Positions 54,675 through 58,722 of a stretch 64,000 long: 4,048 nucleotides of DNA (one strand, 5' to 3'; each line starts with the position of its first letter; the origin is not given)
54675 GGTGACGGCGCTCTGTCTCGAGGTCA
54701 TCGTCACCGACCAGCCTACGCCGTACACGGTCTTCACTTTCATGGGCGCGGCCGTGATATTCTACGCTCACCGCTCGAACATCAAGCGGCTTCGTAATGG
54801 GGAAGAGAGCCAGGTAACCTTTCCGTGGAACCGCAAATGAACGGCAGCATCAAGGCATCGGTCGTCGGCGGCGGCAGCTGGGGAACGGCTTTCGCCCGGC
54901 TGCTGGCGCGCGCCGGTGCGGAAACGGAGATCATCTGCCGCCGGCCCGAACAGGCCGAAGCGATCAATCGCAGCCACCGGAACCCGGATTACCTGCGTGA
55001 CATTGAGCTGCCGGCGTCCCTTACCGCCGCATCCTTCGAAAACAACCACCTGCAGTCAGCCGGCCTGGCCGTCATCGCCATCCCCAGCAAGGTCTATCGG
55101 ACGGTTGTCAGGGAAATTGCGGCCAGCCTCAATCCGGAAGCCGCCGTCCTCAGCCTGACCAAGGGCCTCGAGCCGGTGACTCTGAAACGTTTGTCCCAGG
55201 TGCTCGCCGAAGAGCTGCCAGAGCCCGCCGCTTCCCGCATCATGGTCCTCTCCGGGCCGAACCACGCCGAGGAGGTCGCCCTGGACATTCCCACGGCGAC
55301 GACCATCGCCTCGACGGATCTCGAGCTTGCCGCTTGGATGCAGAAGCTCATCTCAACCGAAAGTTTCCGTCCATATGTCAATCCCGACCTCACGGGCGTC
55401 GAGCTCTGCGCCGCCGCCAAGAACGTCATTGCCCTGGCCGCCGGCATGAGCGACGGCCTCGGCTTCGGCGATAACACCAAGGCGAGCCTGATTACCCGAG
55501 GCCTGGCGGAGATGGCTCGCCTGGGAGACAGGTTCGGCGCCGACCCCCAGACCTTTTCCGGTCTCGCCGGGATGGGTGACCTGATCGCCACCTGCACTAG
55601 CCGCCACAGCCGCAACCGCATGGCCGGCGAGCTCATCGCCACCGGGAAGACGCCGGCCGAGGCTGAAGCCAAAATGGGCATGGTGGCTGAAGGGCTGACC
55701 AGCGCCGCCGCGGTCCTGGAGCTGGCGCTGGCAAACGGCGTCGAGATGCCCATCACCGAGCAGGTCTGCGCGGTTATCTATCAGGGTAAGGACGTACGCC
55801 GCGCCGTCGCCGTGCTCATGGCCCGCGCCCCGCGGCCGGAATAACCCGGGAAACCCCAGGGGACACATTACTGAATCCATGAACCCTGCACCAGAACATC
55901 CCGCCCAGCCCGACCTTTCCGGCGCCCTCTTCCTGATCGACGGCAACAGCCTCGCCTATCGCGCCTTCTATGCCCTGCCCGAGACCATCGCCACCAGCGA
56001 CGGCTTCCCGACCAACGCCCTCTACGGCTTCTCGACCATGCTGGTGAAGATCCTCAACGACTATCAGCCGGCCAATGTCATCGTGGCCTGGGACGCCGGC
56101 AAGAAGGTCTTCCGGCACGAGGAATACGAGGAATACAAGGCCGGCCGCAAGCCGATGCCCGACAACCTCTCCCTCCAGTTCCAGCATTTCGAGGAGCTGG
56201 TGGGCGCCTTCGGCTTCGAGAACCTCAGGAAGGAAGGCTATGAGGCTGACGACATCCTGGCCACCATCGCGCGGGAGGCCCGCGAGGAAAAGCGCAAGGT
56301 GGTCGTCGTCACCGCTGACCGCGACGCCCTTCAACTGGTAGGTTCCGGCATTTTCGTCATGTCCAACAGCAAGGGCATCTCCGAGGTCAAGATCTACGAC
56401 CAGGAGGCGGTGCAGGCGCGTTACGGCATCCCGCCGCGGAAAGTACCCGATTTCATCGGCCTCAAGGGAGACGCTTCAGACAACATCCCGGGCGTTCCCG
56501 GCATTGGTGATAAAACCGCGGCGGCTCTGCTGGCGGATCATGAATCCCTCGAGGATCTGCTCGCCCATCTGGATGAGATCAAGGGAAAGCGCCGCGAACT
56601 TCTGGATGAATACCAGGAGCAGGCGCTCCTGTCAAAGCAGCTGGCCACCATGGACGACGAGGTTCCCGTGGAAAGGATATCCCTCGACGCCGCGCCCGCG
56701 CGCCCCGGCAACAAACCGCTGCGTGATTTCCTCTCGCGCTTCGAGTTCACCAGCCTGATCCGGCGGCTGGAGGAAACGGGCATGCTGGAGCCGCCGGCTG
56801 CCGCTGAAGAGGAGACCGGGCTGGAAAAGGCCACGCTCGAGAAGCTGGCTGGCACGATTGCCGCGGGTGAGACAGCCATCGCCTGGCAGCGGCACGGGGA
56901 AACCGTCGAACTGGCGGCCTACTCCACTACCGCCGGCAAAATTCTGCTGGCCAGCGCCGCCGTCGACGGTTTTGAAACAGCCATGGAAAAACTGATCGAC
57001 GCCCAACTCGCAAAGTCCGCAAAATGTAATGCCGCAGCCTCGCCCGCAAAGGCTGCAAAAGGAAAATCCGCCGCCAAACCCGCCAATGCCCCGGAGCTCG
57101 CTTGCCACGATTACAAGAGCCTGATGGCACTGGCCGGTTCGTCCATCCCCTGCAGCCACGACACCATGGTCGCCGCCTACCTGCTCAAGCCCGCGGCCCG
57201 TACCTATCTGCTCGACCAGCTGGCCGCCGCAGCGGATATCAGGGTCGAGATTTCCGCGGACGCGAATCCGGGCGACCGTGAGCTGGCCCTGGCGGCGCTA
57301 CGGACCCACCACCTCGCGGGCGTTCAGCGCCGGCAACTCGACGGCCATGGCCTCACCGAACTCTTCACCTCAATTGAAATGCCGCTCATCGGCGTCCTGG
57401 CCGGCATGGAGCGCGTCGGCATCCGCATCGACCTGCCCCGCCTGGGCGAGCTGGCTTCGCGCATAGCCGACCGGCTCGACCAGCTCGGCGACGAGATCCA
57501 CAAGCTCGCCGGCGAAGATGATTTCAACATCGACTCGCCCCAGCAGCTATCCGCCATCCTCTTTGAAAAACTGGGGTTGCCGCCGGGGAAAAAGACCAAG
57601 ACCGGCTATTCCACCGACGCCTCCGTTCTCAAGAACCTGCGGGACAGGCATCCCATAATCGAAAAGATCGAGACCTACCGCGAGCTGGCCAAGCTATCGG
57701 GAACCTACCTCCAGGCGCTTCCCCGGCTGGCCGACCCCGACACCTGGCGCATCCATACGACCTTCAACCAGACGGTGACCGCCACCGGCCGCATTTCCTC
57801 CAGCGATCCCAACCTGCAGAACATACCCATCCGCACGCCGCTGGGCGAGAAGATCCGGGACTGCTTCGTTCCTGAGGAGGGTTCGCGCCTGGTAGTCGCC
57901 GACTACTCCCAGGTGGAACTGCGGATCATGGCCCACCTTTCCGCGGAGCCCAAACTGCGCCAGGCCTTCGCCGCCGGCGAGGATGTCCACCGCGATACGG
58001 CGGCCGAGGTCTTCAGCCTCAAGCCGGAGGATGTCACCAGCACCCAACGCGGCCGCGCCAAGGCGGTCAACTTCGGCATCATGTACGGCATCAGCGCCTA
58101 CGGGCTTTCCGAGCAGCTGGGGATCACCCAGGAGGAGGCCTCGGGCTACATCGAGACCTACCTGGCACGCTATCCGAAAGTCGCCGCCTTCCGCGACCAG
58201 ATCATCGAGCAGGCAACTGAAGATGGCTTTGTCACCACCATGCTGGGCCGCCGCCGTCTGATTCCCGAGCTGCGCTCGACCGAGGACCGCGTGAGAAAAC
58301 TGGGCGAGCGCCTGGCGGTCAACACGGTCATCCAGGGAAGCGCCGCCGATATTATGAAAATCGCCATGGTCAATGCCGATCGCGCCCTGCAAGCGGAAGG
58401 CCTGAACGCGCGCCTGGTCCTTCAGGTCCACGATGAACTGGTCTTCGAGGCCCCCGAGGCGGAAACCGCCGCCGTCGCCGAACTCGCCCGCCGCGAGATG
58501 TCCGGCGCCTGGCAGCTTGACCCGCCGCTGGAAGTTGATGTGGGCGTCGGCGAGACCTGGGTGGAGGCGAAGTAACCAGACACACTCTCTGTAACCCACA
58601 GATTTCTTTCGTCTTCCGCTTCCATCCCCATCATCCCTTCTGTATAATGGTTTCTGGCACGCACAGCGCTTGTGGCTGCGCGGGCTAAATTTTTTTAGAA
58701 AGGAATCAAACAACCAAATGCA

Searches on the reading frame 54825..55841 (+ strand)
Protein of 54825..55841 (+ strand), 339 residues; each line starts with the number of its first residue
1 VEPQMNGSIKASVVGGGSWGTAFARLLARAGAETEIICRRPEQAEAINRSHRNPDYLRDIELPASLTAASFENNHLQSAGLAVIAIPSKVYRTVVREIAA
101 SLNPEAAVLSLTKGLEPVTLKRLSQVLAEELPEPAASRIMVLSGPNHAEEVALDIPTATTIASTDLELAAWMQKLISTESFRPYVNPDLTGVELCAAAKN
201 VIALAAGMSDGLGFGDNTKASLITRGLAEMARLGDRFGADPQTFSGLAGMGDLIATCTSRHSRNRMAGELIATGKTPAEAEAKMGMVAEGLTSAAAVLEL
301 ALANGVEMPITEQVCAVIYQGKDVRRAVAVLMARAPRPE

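Call 41: search_protein_families(library=pfam, max_evalue=0.00001, proteins=[window:54825-55841:+])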
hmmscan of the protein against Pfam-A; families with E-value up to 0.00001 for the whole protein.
window:54825-55841:+ (339 aa): 5 families
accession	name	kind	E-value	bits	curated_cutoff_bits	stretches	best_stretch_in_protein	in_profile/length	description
PF07479.19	NAD_Gly3P_dh_C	-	1.2e-56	191.2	25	1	188-328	1-141/142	NAD-dependent glycerol-3-phosphate dehydrogenase C-terminus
PF01210.29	NAD_Gly3P_dh_N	-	7.5e-46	156.4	23.1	1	11-168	2-157/158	NAD-dependent glycerol-3-phosphate dehydrogenase N-terminus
PF20618.3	GPD_NAD_C_bact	-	1.8e-21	76.9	27.6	1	248-314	1-66/66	Bacterial GPD, NAD-dependent C-terminal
PF02558.23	ApbA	-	5e-07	29.9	22.2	1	13-116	3-104/150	Ketopantoate reductase PanE/ApbA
PF03807.23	F420_oxidored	-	8e-06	26.8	21.6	0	13-113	4-93/94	NADP oxidoreductase coenzyme F420-dependent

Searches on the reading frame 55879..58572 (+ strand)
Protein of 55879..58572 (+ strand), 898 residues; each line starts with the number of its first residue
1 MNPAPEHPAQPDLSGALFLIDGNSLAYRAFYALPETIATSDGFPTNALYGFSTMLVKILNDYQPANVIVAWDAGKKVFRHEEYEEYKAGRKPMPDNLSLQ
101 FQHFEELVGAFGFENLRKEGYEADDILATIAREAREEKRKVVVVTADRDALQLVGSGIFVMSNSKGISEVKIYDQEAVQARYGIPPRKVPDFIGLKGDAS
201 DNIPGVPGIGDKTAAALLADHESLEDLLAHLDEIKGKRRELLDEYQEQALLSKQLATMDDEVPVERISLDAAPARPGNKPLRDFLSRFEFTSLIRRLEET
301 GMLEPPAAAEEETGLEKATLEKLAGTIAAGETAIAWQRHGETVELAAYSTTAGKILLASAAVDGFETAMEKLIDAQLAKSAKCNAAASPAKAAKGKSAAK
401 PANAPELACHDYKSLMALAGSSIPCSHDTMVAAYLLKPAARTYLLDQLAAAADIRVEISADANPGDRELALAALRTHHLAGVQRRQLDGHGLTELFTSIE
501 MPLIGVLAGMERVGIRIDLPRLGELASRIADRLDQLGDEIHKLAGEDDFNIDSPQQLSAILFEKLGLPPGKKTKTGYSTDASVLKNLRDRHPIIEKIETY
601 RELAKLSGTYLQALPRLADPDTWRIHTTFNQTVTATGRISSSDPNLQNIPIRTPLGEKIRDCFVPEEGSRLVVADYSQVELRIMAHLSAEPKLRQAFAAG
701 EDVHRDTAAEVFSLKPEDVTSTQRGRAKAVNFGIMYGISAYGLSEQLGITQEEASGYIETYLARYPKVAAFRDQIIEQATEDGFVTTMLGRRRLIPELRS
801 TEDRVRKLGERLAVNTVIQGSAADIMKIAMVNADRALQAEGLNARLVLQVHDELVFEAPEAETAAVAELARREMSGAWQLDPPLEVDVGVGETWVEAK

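Call 41: search_protein_families(library=pfam, max_evalue=0.00001, proteins=[window:55879-58572:+])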
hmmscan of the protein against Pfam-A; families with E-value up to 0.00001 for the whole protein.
window:55879-58572:+ (898 aa): 3 families
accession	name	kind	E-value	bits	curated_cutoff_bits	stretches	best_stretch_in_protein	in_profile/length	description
PF00476.26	DNA_pol_A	-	3.5e-156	520.4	34.3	1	522-895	4-380/381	DNA polymerase family A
PF02739.22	5_3_exonuc_N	-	4e-57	192.9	34.3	1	17-183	2-164/164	5'-3' exonuclease, N-terminal resolvase-like domain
PF01367.25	5_3_exonuc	-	1.2e-28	99.9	40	1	184-266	1-84/97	5'-3' exonuclease, C-terminal SAM fold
